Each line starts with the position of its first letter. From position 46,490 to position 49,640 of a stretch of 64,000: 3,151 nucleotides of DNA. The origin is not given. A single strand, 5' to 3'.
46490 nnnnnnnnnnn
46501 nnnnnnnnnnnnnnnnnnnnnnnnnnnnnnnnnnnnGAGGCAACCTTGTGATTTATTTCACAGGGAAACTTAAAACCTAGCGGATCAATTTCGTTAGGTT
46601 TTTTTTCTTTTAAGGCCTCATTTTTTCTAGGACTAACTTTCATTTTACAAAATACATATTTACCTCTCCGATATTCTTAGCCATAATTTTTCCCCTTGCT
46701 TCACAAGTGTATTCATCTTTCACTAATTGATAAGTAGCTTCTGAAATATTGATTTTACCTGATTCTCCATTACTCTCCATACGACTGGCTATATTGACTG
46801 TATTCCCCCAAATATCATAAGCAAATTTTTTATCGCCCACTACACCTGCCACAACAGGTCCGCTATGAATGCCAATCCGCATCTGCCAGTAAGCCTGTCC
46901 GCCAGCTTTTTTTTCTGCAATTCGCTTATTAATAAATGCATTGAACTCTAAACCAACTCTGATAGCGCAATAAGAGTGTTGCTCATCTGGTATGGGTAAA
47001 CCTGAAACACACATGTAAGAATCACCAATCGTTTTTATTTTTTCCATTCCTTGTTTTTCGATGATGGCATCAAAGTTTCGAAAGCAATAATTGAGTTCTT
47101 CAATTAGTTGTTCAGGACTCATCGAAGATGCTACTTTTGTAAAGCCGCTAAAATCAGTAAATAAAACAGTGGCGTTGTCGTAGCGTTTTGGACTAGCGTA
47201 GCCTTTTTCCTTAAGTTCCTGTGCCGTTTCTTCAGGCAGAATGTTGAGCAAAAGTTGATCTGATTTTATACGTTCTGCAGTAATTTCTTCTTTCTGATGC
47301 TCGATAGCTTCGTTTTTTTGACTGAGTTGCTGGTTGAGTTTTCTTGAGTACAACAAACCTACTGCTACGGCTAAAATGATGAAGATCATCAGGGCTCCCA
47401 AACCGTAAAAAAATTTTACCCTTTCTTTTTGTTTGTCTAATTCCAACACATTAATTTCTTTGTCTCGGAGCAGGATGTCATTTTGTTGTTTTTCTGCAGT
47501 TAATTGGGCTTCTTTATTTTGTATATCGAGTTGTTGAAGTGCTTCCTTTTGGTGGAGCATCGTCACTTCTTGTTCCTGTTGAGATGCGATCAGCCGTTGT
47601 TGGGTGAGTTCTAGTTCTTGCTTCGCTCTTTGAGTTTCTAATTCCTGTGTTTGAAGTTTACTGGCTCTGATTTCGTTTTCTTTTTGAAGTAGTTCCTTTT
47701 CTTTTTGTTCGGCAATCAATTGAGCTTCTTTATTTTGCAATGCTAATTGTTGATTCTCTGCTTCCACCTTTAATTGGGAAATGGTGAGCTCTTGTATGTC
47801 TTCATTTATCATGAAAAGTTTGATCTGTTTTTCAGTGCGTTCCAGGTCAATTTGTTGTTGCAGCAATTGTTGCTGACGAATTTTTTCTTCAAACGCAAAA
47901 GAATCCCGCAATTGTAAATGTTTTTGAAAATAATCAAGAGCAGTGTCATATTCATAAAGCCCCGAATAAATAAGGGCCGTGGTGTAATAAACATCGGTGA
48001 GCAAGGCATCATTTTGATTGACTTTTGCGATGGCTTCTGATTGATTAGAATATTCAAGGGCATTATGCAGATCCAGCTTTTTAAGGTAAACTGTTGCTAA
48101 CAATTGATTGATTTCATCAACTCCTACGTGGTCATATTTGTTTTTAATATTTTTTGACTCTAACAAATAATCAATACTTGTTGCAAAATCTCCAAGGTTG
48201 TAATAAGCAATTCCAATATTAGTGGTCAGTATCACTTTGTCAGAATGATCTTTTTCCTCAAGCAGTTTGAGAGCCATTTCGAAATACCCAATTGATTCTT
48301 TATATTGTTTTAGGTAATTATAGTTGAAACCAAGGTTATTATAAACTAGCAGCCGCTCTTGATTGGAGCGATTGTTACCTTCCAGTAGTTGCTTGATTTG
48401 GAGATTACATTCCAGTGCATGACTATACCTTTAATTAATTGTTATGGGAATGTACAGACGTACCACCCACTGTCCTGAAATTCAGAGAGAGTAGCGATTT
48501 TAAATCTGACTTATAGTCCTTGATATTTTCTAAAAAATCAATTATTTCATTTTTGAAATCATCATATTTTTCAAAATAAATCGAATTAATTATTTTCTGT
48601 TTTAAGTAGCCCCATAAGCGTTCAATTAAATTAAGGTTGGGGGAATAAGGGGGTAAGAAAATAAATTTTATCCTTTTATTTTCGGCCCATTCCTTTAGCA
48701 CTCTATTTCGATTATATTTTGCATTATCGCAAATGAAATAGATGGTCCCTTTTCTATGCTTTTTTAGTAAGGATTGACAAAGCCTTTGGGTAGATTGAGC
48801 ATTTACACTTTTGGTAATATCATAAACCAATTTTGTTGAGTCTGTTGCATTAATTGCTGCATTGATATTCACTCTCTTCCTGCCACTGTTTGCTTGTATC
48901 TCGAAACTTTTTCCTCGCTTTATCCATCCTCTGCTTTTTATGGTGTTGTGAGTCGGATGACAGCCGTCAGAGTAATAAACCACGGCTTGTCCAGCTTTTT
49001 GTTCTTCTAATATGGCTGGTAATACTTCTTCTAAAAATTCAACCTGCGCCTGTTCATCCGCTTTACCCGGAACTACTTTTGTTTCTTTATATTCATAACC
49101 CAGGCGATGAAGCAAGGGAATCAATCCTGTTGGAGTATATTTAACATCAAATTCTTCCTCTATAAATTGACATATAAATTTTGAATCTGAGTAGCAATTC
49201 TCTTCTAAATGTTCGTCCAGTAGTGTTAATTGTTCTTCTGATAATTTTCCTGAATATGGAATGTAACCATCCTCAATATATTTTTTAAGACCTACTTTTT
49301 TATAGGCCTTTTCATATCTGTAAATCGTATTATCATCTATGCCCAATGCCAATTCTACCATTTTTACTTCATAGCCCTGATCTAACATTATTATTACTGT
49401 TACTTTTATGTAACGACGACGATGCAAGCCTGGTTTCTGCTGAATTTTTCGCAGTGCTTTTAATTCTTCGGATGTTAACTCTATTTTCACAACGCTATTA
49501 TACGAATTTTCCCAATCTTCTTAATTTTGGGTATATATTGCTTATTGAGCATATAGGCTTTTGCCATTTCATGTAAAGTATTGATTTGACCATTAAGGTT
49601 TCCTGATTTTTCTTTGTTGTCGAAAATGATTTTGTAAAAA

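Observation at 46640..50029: IS630-family element inserted with a TA duplication into a TPR-adenylate cyclase gene; precise excision restores a ~760-aa ORF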

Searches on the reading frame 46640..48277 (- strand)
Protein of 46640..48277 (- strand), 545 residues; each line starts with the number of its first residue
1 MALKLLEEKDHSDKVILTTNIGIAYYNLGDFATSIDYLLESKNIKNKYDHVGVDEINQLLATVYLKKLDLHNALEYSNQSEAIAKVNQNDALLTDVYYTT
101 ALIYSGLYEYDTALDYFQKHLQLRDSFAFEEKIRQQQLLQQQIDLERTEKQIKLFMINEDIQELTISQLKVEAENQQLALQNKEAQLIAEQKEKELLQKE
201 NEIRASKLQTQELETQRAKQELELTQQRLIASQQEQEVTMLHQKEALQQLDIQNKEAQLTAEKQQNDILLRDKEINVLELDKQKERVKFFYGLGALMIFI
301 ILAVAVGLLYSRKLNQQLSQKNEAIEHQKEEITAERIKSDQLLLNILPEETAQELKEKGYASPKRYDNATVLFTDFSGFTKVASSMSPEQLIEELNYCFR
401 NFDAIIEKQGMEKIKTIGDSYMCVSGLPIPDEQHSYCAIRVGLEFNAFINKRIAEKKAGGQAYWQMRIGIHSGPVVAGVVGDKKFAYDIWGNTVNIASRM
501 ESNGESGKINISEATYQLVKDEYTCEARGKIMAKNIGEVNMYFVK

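Call 6: search_protein_families(library=pfam, proteins=[window:46640-48277:-], max_evalue=0.01)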
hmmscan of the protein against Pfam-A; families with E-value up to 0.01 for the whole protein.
window:46640-48277:- (545 aa): 6 families
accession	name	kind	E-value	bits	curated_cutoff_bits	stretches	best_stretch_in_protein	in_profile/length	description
PF00211.25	Guanylate_cyc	-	6.6e-58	195.7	21.9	1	363-545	3-182/183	Adenylate and Guanylate cyclase catalytic domain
PF13424.12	TPR_12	-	1.1e-09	38.8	30.1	2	18-85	6-76/77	Tetratricopeptide repeat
PF00515.34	TPR_1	-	1.6e-05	25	27.8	0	95-125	2-32/34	Tetratricopeptide repeat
PF07719.23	TPR_2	-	4.6e-05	23.7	27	0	95-123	2-30/34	Tetratricopeptide repeat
PF07701.20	HNOBA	-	0.00085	19.3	23.4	1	312-355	173-216/216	Heme NO binding associated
PF13374.12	TPR_10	-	0.0049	17.3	27.5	0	19-41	6-28/42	Tetratricopeptide repeat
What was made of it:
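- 46640..48423 (-): 3' fragment of the split cyclase gene (rest of codon 166 to the stop): TPR, Q/E/L-rich helical segment, TM helix 503-524, class III cyclase domain. The annotated 545-aa ORF starts at an internal Met (residue 215 of the restored protein). Guanylate_cyc 195.7 bits and TPR_12 38.8 bits (call 6).
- On Class III nucleotidyl (adenylate) cyclase: 195.7 bits against cutoff 21.9, covering profile positions 3-182 of 183 (call 6).
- Cyclase domain E 7e-58 (call 6).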

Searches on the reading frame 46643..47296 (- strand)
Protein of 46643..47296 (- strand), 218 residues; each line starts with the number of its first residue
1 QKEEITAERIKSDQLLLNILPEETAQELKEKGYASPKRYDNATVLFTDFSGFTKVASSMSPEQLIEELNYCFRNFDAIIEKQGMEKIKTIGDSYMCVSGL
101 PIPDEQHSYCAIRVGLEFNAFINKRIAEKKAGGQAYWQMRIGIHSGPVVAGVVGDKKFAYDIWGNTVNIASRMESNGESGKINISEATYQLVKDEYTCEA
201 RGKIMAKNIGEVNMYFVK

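Call 25: search_solved_structures(query=window:46643-47296:-, max_evalue=1e-10, show_alignments=2)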
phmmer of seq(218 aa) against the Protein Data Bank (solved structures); distinct sequences matched with E-value up to 1e-10: 41.
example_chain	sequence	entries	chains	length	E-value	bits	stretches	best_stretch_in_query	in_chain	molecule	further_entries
8buz_A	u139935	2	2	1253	9.3e-69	234.4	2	37-203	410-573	Adenylate cyclase type 8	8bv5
9u3p_A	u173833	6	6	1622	3.2e-66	226.1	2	39-206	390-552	Adenylate cyclase type 9,Protein M2-1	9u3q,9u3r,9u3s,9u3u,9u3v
7pd4_A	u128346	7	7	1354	5.1e-66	225.5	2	39-205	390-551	Adenylate cyclase 9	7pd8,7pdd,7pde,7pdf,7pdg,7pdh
6r4o_A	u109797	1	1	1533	6.9e-66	225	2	39-205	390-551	Adenylate cyclase 9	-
6r3q_A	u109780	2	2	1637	8e-66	224.8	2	39-205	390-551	Adenylate cyclase 9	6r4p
8sl3_A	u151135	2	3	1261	2.5e-63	216.7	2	10-199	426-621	Adenylate cyclase type 5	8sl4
4p2m_A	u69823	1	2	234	4.8e-45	157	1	6-216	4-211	Adenylate cyclase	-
7yz9_A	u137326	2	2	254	4.9e-45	156.9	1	6-216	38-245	Adenylate cyclase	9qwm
5o5k_A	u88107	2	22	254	4.9e-45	156.9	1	6-216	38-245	Adenylate cyclase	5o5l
4p2f_A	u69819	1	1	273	5.2e-45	156.9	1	6-216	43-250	Adenylate cyclase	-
4p2x_A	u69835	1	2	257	5.8e-45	156.7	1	6-216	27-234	Adenylate cyclase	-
7yzi_A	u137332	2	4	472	2.6e-44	154.6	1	6-216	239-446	Adenylate cyclase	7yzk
1yk9_A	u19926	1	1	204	1.5e-38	135.7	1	38-216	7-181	Adenylate cyclase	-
9bcv_A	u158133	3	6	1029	4.7e-38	134.1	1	7-216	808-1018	Atrial natriuretic peptide receptor 1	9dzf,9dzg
9dzh_A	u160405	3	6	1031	4.8e-38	134.1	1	7-216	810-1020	Atrial natriuretic peptide receptor 1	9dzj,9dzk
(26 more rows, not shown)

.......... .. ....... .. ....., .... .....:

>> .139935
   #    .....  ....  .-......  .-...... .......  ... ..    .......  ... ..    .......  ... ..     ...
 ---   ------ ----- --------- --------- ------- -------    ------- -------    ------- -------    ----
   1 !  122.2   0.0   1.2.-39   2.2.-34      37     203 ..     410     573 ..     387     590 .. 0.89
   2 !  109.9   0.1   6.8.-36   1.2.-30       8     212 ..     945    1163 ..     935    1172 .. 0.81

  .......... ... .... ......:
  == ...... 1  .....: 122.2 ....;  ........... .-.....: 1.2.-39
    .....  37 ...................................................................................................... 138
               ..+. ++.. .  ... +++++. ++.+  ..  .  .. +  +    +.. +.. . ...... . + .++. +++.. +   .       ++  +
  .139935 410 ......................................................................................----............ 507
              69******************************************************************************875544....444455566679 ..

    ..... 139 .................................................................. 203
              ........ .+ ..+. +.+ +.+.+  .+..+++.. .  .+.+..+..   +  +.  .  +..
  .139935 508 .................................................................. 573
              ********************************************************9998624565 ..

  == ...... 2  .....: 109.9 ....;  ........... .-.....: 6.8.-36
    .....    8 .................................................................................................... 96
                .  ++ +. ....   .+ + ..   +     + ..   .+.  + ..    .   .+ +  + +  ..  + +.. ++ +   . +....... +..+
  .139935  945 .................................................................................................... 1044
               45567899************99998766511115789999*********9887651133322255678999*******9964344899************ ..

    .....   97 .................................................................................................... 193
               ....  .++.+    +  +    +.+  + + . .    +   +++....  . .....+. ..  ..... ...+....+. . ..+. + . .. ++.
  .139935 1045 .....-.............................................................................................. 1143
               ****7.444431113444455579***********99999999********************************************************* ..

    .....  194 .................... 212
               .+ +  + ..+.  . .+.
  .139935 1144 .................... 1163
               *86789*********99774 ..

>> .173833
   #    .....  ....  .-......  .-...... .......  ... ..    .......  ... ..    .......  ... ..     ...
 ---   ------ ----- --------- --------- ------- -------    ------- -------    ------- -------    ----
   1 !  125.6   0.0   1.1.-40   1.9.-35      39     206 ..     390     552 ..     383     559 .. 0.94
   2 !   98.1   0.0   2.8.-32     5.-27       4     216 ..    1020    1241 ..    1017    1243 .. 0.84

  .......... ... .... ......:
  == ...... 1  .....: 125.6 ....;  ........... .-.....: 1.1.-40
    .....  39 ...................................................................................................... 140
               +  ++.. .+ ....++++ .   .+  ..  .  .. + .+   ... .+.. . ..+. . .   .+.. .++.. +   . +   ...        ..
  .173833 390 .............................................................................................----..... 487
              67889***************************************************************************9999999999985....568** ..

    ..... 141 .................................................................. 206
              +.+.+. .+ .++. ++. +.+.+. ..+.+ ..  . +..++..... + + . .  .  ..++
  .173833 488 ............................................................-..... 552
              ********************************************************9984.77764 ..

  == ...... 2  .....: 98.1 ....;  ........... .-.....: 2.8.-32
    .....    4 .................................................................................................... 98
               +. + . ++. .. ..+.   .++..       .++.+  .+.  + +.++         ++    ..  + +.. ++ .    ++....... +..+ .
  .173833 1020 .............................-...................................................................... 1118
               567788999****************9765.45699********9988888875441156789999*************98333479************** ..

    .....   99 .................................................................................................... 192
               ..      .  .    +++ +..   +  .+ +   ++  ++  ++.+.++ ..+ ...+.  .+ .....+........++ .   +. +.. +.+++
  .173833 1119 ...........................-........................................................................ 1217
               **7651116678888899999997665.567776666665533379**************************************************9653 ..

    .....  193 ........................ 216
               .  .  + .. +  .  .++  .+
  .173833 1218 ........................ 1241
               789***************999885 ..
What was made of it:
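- On Class III nucleotidyl (adenylate) cyclase: PDB adenylate cyclases match at E down to 9e-69 (call 25).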

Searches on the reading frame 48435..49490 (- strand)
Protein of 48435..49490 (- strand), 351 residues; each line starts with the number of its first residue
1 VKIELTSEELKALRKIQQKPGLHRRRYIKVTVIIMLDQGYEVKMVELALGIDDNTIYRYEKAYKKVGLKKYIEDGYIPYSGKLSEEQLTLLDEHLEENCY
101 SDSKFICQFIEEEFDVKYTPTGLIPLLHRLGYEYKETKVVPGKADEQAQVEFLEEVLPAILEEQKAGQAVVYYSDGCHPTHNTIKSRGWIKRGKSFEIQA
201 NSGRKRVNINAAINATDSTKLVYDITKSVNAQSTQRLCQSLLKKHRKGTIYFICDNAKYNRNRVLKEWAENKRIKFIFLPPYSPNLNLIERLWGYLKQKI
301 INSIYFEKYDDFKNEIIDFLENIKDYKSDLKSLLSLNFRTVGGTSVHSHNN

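Call 6: search_protein_families(library=pfam, proteins=[window:48435-49490:-], max_evalue=0.01)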
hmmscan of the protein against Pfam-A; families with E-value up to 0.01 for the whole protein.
window:48435-49490:- (351 aa): 4 families
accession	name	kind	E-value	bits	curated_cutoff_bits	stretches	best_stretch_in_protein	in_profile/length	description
PF13358.12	DDE_3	-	3.1e-28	98.9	28.6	1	171-312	2-145/146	DDE superfamily endonuclease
PF13592.12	HTH_33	-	6.9e-14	51.6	25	1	106-155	10-59/60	Winged helix-turn helix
PF13551.12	HTH_29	-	0.00047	20.6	28.1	1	30-87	2-62/64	Winged helix-turn helix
PF00665.32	rve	-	0.0046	17.6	32.6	0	198-284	15-102/102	Integrase core domain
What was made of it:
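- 48435..49490 (-): Transposase gene: 351 aa, GTG start, HTH + DDE, catalytic residues D175/D255/E290 (DD34E). Pfam DDE_3 98.9 bits and HTH_33 51.6 bits (call 6).
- On IS630 family insertion sequence: Pfam DDE_3 scores 98.9 bits against cutoff 28.6 (call 6). HTH_29 scores 20.6 bits at residues 30-87, below its cutoff of 28.1 (call 6).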

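Call 13: find_encoding_contigs(protein=window:48438-49490:-, flank=3000, max_places=10)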
Protein window:48438-49490:- (351 aa): 7 contigs read that carry it; 7 places shown.
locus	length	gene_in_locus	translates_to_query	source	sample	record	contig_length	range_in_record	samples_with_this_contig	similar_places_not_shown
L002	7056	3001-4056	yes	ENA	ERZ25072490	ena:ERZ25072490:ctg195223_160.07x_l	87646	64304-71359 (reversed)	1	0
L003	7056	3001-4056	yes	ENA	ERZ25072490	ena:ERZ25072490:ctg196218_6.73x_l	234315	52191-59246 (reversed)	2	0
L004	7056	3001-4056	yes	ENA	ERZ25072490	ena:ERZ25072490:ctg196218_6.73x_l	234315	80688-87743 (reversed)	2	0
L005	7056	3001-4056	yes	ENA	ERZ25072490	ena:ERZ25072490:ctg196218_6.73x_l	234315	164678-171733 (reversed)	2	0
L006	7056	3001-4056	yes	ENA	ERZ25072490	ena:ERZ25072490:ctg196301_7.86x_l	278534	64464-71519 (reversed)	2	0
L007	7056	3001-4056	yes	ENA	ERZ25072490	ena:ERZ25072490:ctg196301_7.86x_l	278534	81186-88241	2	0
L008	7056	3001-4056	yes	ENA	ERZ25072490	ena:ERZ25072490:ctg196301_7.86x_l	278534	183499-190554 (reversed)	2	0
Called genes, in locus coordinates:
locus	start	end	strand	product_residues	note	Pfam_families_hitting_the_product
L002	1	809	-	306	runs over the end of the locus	PF03747:ADP_ribosyl_GH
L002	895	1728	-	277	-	-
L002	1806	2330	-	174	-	-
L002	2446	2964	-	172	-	-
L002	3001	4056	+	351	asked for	PF13592:HTH_33, PF13358:DDE_3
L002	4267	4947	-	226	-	-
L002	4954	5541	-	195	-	-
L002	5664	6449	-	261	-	-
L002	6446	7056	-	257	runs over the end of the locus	PF13340:DUF4096, PF01609:DDE_Tnp_1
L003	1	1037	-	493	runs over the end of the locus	PF01734:Patatin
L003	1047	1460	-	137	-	-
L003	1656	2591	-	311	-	-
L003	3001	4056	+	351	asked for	PF13592:HTH_33, PF13358:DDE_3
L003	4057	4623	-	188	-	-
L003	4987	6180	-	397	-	PF14319:Zn_Tnp_IS91, PF04986:Y2_Tnp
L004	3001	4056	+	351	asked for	PF13592:HTH_33, PF13358:DDE_3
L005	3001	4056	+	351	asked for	PF13592:HTH_33, PF13358:DDE_3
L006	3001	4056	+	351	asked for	PF13592:HTH_33, PF13358:DDE_3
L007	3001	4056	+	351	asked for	PF13592:HTH_33, PF13358:DDE_3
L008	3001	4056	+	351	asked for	PF13592:HTH_33, PF13358:DDE_3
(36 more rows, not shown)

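Call 14: find_homologous_proteins(query=window:48438-49490:-, max_evalue=1e-20)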
Query window:48438-49490:- (351 aa): 3876 proteins with E <= 1e-20 among 5847 candidates; the best 120 are listed.
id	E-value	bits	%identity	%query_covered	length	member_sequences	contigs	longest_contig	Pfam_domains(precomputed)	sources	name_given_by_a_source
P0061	4.6e-233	790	100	100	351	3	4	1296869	PF13592.13,PF13358.13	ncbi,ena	-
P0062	2.8e-209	712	88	100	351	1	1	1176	PF13592.13,PF13358.13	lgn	-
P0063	3.5e-196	669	84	100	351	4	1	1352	PF13592.13,PF13358.13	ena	-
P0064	5.7e-159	547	68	100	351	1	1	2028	PF13592.13,PF13358.13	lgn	-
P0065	2.4e-146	505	63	99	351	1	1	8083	PF13551.13,PF13592.13,PF13358.13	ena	-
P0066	3.7e-146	505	70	90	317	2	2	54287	PF13592.13,PF06056.19,PF13358.13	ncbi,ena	-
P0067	1.9e-145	502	62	99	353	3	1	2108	PF13551.13,PF13592.13,PF13358.13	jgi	-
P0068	4.6e-145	501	62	100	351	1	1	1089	PF13592.13,PF13358.13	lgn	-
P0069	6.9e-145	501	63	100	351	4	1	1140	PF13551.13,PF13592.13,PF13358.13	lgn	-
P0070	2.0e-144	499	61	99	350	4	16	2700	PF13592.13,PF13358.13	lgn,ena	-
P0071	3.2e-144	498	62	99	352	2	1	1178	PF13592.13,PF13358.13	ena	-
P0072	3.1e-142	492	60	100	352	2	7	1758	PF13592.13,PF13358.13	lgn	-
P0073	9.8e-142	490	60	100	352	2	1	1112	PF13384.13,PF13551.13,PF13592.13,PF13358.13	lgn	-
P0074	1.2e-141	490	60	100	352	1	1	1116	PF13592.13,PF13358.13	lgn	-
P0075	2.2e-141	489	61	99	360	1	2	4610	PF13592.13,PF13358.13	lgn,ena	-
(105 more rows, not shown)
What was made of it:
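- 48435..49490 (-): Homologues of 84-88 % identity are also 351 aa (call 14).
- Closest known: IS630 family of bacterial insertion sequences. Different: The nearest unnamed proteins are 88 % and 84 % identical, on ~1.2-kb metagenome contigs (call 14).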

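Call 18: list_cluster_members(proteins=[P0004, P0061, P0001, P0005])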
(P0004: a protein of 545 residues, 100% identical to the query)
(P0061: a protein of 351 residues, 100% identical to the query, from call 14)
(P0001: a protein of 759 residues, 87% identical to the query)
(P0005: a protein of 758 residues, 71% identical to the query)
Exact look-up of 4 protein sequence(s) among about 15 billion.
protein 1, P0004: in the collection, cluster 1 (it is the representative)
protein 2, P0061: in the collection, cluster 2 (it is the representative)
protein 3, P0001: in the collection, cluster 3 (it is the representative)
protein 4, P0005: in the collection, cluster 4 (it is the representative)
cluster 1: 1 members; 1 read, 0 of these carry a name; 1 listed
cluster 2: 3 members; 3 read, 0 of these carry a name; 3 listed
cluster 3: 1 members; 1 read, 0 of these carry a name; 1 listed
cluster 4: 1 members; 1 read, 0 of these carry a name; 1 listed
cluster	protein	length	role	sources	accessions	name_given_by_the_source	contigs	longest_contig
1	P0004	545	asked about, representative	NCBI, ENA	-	-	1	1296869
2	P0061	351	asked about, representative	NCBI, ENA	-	-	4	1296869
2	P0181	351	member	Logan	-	-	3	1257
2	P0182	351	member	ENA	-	-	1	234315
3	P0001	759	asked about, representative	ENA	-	-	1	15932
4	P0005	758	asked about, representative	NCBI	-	-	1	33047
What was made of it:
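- Tried and rejected: Cluster look-ups gave no names or accessions (call 18).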

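Call 23: search_protein_families(library=ncbifam, proteins=[window:48438-49490:-], max_evalue=0.001)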
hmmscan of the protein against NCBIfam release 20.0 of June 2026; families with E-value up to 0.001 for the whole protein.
window:48438-49490:- (351 aa): 3 families
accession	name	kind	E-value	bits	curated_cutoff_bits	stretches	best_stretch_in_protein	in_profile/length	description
NF033545.0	transpos_IS630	equivalog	9.1e-54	182.9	100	1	32-323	5-298/299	IS630 family transposase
NF033516.0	transpos_IS3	equivalog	1.5e-06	27.7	160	1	220-321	246-349/369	IS3 family transposase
NF033577.2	transpos_IS481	equivalog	0.00084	18.9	224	0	192-321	144-264/284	IS481 family transposase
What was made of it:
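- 48435..49490 (-): NCBIfam NF033545 182.9 bits against cutoff 100 (call 23).
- On IS630 family insertion sequence: NCBIfam NF033545 transpos_IS630 scores 182.9 bits against cutoff 100, covering profile positions 5-298 of 299 (call 23).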
